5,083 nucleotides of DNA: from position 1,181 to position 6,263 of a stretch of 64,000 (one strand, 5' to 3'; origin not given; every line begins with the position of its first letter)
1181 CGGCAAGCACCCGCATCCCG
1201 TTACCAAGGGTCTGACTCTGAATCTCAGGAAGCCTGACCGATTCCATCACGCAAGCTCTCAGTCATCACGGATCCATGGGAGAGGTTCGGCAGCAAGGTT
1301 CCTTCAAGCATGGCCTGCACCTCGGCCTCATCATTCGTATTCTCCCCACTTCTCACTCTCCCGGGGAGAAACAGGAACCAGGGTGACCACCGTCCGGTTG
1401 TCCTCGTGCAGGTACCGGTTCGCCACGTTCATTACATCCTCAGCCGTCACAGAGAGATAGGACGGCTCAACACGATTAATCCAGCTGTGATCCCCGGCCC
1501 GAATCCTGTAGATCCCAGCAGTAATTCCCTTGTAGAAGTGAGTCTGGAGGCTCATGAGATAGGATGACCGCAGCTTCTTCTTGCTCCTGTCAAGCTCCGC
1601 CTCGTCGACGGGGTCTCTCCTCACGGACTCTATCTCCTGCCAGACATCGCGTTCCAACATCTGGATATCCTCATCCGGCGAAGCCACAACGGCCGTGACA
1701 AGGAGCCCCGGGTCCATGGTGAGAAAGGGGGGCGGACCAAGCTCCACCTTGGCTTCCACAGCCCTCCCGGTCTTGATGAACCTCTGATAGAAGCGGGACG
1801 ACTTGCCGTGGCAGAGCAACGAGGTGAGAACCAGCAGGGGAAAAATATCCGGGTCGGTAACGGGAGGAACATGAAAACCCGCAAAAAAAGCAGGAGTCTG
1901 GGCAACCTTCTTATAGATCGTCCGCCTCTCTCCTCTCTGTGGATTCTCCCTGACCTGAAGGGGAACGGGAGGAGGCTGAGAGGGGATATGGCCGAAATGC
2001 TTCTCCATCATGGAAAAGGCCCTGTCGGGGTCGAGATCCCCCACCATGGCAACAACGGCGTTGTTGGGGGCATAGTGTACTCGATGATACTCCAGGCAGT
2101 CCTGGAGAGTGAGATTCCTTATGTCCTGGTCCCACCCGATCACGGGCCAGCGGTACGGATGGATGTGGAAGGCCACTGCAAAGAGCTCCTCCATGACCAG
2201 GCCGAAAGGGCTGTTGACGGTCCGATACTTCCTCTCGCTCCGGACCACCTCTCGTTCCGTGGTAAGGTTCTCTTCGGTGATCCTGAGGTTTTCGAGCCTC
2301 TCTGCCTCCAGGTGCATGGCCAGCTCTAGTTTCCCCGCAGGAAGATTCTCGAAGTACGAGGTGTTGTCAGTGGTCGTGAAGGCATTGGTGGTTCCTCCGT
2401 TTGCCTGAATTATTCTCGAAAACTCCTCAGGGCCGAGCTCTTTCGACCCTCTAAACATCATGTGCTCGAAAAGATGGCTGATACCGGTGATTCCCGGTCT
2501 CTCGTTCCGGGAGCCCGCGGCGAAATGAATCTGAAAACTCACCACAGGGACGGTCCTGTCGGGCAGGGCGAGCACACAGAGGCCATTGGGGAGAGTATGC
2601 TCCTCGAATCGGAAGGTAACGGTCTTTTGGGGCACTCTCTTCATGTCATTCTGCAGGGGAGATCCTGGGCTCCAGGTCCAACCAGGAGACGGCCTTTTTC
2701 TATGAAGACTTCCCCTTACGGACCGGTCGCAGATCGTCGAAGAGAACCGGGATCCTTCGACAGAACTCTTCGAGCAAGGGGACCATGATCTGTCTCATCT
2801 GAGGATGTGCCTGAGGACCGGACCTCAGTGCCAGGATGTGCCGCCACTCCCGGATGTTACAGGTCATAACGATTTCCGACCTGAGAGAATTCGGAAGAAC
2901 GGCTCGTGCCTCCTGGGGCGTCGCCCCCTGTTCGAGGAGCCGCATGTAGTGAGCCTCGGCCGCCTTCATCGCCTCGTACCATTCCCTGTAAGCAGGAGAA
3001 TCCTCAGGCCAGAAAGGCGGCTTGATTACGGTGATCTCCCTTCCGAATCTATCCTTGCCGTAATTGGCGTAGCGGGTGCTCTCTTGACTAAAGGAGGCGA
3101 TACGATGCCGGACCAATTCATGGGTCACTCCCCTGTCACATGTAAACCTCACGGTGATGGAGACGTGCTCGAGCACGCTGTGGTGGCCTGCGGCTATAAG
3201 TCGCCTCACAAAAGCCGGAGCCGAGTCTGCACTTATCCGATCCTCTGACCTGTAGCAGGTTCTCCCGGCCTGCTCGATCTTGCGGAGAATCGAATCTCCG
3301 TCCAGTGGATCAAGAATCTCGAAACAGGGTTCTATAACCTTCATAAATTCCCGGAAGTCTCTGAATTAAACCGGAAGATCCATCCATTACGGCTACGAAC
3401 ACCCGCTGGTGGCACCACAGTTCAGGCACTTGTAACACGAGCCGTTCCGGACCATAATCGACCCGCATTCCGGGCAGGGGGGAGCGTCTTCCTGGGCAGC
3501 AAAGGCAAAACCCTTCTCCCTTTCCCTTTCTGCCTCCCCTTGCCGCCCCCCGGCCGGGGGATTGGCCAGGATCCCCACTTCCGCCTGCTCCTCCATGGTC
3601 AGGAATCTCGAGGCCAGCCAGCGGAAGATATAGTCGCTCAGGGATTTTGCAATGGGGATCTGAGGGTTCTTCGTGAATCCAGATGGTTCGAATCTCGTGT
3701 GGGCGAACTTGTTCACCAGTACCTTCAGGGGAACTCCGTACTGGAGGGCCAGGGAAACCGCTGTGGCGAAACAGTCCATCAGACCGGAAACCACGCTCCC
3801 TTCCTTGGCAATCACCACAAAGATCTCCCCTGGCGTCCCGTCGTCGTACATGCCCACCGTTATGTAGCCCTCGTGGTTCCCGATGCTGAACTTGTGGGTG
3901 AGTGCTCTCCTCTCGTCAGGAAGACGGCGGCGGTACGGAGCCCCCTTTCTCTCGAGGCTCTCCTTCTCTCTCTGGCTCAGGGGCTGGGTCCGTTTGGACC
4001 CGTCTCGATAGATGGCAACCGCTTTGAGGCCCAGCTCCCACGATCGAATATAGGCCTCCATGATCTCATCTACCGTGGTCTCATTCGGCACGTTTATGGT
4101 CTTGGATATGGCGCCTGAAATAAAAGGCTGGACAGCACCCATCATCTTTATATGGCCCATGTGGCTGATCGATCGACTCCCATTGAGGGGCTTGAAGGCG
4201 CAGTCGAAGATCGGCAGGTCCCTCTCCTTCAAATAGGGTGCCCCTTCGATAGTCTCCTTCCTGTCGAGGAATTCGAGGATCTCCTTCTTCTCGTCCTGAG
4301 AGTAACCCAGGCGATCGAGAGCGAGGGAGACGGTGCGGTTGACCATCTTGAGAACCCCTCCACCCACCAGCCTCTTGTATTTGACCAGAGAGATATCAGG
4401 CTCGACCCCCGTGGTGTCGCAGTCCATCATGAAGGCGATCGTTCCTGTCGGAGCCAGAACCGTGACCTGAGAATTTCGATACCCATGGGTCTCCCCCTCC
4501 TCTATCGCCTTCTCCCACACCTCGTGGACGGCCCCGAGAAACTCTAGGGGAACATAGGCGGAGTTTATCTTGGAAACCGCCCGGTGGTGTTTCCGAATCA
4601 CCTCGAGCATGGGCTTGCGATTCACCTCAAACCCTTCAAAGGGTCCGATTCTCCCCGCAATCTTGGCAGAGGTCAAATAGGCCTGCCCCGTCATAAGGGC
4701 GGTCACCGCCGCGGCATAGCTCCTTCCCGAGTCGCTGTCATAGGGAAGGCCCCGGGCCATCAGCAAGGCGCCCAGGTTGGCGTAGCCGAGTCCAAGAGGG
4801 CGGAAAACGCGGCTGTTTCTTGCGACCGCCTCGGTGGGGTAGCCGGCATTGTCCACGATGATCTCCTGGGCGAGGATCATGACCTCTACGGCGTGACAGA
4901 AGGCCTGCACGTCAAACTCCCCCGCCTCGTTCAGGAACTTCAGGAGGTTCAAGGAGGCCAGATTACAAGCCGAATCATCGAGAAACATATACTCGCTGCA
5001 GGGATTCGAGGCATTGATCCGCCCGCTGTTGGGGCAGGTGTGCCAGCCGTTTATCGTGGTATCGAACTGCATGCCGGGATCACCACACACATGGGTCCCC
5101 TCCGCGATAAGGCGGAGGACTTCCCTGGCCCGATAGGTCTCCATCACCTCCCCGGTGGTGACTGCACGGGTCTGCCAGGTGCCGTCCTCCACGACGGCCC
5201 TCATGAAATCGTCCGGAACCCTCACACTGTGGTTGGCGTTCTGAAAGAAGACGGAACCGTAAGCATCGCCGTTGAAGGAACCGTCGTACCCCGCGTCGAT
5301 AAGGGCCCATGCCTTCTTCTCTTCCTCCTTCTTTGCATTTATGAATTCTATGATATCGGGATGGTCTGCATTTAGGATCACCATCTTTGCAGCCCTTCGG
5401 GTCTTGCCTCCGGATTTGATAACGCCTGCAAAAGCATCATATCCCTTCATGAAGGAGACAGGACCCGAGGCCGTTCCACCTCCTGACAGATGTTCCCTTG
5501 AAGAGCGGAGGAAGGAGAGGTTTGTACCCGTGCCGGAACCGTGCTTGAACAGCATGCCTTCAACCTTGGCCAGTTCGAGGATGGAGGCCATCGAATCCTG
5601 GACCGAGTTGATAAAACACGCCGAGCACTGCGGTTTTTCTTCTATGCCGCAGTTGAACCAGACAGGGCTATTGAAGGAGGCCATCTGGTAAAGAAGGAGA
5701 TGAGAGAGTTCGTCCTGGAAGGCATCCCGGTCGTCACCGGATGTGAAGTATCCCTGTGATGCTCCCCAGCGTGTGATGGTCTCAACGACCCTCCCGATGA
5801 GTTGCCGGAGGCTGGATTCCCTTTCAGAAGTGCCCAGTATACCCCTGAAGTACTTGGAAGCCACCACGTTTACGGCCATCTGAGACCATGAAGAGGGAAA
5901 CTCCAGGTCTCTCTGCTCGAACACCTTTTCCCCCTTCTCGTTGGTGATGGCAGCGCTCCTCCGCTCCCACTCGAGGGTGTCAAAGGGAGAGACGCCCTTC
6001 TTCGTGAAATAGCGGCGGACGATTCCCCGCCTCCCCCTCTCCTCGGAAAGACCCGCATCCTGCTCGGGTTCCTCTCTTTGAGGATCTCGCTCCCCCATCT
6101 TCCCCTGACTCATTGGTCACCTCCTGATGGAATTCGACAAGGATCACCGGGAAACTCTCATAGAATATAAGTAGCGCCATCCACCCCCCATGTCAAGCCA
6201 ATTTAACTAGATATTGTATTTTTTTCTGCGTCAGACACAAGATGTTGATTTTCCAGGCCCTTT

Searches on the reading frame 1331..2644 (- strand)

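Call 53: search_protein_families(library=pfam, proteins=[window:1331-2644:-], max_evalue=0.000001)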
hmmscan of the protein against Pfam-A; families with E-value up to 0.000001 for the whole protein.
window:1331-2644:- (437 aa): 2 families
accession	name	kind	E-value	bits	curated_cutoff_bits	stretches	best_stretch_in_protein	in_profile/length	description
PF05193.26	Peptidase_M16_C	-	2e-33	116.2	23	1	177-358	1-181/181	Peptidase M16 inactive domain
PF00675.25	Peptidase_M16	-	1.9e-22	80.2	22.3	1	30-165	8-142/149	Insulinase (Peptidase family M16)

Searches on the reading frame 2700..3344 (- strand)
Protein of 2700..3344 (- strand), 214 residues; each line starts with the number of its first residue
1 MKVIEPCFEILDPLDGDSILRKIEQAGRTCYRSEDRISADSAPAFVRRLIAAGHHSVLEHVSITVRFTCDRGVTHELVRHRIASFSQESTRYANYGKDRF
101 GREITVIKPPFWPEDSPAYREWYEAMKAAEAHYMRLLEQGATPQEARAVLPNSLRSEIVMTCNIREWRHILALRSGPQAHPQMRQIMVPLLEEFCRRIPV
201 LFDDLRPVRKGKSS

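Call 53: search_protein_families(library=pfam, proteins=[window:2700-3344:-], max_evalue=0.000001)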
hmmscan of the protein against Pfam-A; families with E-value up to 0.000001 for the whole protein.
window:2700-3344:- (214 aa): 1 family
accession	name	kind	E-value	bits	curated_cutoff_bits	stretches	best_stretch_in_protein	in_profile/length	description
PF02511.20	Thy1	-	9.6e-52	176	24.8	1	21-200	11-191/191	Thymidylate synthase complementing protein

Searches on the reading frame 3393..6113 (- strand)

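Call 53: search_protein_families(library=pfam, proteins=[window:3393-6113:-], max_evalue=0.000001)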
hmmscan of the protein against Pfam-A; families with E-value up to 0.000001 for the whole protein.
window:3393-6113:- (906 aa): 3 families
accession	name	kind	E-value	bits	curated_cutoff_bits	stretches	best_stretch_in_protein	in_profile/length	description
PF02867.20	Ribonuc_red_lgC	-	1.3e-137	460.1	23.9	1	164-702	1-523/523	Ribonucleotide reductase, barrel domain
PF08471.15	Ribonuc_red_2_N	-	3.8e-21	75.6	27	1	60-143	1-103/103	Class II vitamin B12-dependent ribonucleotide reductase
PF12637.14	TSCPD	-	6.2e-12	46.1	22.8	1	741-834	6-85/88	TSCPD domain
